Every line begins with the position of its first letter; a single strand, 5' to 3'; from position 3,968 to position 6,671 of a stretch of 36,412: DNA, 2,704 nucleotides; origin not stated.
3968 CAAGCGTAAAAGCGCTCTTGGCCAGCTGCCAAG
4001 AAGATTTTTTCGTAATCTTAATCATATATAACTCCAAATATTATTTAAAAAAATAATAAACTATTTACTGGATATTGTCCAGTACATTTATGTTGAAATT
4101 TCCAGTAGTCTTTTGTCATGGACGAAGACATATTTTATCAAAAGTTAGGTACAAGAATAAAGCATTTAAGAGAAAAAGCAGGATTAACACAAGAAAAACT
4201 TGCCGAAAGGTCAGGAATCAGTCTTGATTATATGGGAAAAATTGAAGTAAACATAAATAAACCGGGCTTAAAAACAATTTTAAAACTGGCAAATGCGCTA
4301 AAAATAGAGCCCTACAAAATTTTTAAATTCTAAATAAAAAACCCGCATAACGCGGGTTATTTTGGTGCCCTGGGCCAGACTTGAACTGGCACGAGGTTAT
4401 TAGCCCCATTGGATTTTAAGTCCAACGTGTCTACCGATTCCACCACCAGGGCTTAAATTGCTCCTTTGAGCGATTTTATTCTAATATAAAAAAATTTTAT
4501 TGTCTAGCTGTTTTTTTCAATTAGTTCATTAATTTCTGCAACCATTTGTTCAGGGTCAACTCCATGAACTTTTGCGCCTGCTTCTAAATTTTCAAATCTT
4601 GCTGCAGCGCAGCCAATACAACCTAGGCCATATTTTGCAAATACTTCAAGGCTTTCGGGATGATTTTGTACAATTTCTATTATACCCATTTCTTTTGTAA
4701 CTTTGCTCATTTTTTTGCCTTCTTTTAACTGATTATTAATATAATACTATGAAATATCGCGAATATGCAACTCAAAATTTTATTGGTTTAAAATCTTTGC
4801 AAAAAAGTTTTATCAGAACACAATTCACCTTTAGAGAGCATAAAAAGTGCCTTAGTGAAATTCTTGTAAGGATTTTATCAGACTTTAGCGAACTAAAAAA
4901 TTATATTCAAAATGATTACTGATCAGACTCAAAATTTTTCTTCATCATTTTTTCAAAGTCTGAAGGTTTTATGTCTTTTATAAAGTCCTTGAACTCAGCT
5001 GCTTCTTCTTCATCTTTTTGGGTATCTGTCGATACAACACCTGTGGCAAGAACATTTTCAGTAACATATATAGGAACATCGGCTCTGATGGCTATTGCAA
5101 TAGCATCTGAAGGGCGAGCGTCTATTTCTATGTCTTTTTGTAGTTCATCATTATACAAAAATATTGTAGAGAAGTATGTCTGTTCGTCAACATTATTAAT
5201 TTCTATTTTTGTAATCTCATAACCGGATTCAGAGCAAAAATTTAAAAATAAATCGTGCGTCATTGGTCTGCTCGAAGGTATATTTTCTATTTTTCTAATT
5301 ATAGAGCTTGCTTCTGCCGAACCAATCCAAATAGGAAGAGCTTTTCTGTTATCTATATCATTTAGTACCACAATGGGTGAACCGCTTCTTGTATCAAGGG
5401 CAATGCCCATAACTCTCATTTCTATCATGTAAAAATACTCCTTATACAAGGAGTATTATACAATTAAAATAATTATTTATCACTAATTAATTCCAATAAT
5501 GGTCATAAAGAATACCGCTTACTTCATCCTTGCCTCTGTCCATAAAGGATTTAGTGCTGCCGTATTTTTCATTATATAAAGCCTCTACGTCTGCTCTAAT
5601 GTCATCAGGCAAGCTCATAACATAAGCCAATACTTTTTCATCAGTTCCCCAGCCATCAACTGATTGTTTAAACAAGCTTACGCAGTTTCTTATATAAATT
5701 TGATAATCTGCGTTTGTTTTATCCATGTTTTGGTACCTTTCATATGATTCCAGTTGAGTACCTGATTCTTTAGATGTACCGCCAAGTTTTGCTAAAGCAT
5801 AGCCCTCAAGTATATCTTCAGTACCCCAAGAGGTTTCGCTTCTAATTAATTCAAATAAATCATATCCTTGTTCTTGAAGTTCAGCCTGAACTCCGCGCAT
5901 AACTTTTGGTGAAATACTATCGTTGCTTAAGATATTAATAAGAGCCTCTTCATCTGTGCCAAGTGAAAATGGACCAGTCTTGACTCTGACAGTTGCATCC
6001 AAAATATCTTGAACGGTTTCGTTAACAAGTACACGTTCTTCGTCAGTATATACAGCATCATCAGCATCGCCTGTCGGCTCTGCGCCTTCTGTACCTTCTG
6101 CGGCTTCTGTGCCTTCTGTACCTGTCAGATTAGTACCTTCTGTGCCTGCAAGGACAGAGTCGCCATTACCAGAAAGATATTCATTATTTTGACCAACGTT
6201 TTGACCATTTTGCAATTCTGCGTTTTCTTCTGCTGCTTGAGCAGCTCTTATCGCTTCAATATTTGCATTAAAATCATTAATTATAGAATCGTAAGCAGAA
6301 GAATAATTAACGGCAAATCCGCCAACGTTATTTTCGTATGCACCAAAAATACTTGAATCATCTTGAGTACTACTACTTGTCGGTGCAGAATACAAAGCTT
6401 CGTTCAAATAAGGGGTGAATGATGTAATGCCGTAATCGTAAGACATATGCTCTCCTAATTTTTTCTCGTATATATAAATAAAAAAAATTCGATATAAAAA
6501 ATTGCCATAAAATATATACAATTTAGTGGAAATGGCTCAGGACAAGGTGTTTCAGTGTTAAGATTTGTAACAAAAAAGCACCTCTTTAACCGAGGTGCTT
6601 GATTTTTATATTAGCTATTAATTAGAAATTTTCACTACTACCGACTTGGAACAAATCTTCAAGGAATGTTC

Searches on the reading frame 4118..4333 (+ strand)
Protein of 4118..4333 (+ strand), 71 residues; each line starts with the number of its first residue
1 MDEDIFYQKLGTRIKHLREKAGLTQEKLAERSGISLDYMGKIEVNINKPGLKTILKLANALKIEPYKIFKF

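Call 31: search_protein_families(library=pfam, max_evalue=0.1, proteins=[window:4118-4333:+])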
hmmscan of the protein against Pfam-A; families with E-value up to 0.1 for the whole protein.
window:4118-4333:+ (71 aa): 7 families
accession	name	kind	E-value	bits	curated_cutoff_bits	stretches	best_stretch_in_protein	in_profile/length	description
PF01381.28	HTH_3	-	2.3e-13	50.4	23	1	14-65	1-52/55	Helix-turn-helix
PF13560.12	HTH_31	-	5.3e-10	39.9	27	1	10-62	2-55/64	Helix-turn-helix domain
PF12844.13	HTH_19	-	6.9e-10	39.1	30.2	1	11-69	1-59/64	Helix-turn-helix domain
PF13443.12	HTH_26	-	6.8e-05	23.5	22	1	13-69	1-58/63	Cro/C1-type HTH DNA-binding domain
PF13413.12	HTH_25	-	0.00042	20.5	24.6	1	15-44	3-32/62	Helix-turn-helix domain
PF13412.12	HTH_24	-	0.00056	19.9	21.9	1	15-36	10-31/48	Winged helix-turn-helix DNA-binding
PF21716.3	dnstrm_HI1420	-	0.0061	16.9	27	1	14-64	37-85/90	Probable addiction module antidote protein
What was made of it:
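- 4118..4333 (+): Divergently transcribed XRE-family HTH regulator of 71 aa, the partner gene of the unit. Pfam HTH_3, E = 2e-13 (call 31).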

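Call 57: search_protein_families(library=phrogs, proteins=[window:4118-4333:+], max_evalue=0.01)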
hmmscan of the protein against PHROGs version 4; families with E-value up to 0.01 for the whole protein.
window:4118-4333:+ (71 aa): 23 families
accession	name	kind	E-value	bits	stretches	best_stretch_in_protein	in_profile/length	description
phrog_5823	-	transcription regulation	5.1e-14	53.2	1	8-64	5-62/404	transcriptional regulator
phrog_8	-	transcription regulation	8.9e-13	49.4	1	8-63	75-130/346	transcriptional regulator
phrog_3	-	transcription regulation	1.4e-11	45.9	1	4-70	83-147/430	transcriptional repressor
phrog_1373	-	transcription regulation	8.9e-11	43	1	10-64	64-118/166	transcriptional regulator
phrog_4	-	transcription regulation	9.4e-10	39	1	8-65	135-188/400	transcriptional repressor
phrog_2967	-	transcription regulation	3.3e-08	34.3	1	1-69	2-70/225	transcriptional regulator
phrog_2439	-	transcription regulation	3.6e-08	33.7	1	11-64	9-62/367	transcriptional regulator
phrog_7241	-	transcription regulation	6.8e-08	33.6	1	14-65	66-117/122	transcriptional regulator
phrog_2104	-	unknown function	2.2e-07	32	1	12-58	42-88/103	-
phrog_147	-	transcription regulation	1.7e-06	29.3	1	9-66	4-62/100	transcriptional regulator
phrog_38027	-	transcription regulation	2.1e-06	28.8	1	4-70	63-129/143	transcriptional repressor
phrog_32768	-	unknown function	1.9e-05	24.6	1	1-66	1-66/446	-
phrog_2328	-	transcription regulation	2.4e-05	25.1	1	8-63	14-69/128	transcriptional repressor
phrog_4836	-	transcription regulation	9e-05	23.1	1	6-66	72-132/194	CII-like regulator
phrog_4031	-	unknown function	0.00031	20.3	1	14-66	523-576/626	-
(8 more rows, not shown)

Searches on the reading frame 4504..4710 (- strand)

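Call 31: search_protein_families(library=pfam, max_evalue=0.1, proteins=[window:4504-4710:-])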
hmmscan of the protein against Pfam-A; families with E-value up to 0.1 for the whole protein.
window:4504-4710:- (68 aa): 3 families
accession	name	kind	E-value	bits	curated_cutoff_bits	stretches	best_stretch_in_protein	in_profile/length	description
PF08984.16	DUF1858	-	1e-19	70.8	32.2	1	5-57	2-59/59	Domain of unknown function (DUF1858)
PF04405.19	ScdA_N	-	0.00014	21.9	32.5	1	10-63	5-55/56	Domain of Unknown function (DUF542)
PF07293.16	DUF1450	-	0.0048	17.1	30.1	1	8-67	16-75/75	Protein of unknown function (DUF1450)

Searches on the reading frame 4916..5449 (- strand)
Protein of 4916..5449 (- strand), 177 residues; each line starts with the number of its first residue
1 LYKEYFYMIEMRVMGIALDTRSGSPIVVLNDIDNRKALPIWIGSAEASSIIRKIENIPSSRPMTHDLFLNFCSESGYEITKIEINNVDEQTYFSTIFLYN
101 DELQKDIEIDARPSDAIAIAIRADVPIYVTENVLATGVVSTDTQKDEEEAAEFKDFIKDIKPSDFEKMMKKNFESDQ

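Call 31: search_protein_families(library=pfam, max_evalue=0.1, proteins=[window:4916-5449:-])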
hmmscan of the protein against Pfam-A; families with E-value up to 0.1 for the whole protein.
window:4916-5449:- (177 aa): 2 families
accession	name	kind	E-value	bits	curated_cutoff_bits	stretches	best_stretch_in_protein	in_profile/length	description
PF02577.19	BFN_dom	-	1.5e-37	128.3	27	1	27-137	1-107/112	Bifunctional nuclease domain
PF20442.3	BrxL_N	-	0.016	15.6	28.2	1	120-167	17-64/132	BREX system Lon protease-like protein BrxL N-terminal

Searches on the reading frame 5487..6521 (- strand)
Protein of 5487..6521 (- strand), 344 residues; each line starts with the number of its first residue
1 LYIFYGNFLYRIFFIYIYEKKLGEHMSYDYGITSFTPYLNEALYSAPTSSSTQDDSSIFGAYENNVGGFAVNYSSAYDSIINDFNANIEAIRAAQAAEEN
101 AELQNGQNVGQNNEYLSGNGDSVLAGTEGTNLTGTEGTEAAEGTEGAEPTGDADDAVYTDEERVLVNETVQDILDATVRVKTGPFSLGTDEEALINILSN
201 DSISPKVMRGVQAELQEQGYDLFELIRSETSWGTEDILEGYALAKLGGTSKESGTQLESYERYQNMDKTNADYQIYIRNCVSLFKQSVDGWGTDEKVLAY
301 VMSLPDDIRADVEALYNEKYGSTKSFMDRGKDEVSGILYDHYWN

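Call 31: search_protein_families(library=pfam, max_evalue=0.1, proteins=[window:5487-6521:-])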
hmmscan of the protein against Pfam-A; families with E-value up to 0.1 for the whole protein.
window:5487-6521:- (344 aa): 1 family
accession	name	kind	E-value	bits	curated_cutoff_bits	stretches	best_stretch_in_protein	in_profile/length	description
PF00191.25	Annexin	-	6e-06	26.7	25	0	283-336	5-57/66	Annexin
